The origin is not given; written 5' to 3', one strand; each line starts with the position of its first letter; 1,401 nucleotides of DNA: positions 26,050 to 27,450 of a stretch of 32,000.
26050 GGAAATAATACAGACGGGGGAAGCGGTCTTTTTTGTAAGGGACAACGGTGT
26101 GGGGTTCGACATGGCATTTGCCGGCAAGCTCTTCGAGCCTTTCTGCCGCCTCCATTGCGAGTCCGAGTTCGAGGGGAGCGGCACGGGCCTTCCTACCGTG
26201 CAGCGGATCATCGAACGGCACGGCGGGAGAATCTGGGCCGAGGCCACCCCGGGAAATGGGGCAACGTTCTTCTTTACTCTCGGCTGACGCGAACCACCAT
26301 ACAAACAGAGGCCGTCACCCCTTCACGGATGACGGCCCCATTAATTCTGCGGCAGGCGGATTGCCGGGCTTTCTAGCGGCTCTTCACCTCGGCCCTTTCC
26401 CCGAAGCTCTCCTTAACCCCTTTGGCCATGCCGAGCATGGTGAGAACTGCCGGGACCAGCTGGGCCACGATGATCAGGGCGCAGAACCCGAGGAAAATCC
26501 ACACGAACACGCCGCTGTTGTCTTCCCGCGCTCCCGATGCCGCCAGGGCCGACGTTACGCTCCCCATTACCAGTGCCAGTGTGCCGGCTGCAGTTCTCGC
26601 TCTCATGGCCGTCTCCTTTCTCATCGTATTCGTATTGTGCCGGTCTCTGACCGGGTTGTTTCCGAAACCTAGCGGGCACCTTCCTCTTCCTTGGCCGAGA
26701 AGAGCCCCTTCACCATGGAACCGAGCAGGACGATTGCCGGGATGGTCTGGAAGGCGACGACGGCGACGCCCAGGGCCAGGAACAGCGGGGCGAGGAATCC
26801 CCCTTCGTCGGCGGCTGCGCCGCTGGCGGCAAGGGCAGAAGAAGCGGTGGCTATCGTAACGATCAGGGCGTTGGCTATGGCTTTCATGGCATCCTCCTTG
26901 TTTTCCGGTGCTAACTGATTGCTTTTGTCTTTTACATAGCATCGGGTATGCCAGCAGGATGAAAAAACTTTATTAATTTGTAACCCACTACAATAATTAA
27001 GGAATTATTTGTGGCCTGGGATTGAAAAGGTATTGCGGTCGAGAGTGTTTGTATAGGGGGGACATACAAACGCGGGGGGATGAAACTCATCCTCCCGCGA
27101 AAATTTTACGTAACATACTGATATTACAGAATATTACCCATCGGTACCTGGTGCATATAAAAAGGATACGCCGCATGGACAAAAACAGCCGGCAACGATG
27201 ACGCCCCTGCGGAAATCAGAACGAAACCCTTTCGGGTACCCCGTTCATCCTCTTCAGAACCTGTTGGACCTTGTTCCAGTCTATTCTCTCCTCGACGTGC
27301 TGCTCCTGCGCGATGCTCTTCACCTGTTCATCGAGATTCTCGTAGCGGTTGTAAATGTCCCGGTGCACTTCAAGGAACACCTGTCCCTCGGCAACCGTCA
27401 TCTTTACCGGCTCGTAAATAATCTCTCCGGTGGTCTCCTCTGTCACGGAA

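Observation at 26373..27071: Sigma-54-driven tandem pair of paralogous ~70-aa signal-peptide/TM proteins with no family I can name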

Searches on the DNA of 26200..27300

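Call 85: search_rna_families(source=window, start=26200, end=27300, threshold=evalue, max_evalue=1)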
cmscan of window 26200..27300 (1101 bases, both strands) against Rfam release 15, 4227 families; matches with E-value up to 1: 0.
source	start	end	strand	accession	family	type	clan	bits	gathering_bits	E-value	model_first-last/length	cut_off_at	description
